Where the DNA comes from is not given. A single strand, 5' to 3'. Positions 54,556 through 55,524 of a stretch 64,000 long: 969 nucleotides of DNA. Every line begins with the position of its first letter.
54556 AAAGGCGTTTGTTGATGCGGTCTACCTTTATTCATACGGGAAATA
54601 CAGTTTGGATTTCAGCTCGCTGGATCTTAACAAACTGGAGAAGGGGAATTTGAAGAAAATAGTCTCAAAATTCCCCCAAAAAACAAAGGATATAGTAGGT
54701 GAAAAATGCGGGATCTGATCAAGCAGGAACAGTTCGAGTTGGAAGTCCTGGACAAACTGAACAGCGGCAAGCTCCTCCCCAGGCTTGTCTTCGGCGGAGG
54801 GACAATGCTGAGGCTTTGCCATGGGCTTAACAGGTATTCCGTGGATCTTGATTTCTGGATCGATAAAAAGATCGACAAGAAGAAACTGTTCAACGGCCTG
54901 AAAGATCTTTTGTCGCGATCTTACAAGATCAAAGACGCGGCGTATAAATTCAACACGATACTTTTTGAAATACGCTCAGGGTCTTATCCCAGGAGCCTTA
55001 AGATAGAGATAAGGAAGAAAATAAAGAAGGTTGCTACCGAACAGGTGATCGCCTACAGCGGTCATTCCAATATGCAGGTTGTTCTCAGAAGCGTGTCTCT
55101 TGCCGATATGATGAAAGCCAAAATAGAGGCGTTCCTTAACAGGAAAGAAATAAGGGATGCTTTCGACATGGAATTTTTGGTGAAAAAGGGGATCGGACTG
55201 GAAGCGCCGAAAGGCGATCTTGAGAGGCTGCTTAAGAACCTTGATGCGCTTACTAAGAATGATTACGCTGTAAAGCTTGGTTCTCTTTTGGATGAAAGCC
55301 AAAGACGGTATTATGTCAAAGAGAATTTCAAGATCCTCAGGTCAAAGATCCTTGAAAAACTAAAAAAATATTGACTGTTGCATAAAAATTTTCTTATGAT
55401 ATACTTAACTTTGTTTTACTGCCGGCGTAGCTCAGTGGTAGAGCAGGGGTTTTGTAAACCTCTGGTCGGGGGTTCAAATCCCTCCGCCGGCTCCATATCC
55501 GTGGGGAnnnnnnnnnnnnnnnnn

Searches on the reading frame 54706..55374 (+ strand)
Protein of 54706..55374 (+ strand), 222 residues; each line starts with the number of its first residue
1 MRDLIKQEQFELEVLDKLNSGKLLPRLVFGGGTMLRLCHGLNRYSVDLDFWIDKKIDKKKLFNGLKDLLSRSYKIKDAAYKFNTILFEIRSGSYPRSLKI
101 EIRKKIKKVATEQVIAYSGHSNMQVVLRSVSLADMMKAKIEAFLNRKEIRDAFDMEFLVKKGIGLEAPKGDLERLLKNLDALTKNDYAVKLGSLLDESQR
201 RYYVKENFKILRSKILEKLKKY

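Call 65: search_protein_families(library=pfam, proteins=[window:54706-55374:+], max_evalue=0.00001)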
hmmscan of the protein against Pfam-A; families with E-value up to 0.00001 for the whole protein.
window:54706-55374:+ (222 aa): 1 family
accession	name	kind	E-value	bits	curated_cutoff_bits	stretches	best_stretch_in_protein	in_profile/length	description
PF08843.17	AbiEii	-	1.6e-18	67.9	22.5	1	18-179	6-185/238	Nucleotidyl transferase AbiEii toxin, Type IV TA system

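Call 66: find_encoding_contigs(protein=window:54706-55374:+, flank=6000, max_places=10)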
Protein window:54706-55374:+ (222 aa): 10 contigs read that carry it; 4 places shown.
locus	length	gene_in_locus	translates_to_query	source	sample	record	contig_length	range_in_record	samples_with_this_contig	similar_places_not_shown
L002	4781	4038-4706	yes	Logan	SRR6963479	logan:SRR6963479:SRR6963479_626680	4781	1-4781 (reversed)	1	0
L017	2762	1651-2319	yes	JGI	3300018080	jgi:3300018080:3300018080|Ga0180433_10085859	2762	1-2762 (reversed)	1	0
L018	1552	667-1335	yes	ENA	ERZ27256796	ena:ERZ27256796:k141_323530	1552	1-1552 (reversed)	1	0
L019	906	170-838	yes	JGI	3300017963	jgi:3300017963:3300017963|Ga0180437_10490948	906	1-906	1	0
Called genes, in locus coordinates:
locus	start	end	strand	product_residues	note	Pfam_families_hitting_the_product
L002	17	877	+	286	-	PF01256:Carb_kinase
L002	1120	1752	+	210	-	PF07589:PEP_exosort_dom (weak)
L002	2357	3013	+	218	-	PF07589:PEP_exosort_dom (weak)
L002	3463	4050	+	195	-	-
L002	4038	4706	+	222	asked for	PF08843:AbiEii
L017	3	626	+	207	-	?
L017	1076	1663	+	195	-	-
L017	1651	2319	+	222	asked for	PF08843:AbiEii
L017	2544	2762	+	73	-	?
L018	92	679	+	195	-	-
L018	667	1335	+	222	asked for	PF08843:AbiEii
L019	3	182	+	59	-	?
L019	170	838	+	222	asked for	PF08843:AbiEii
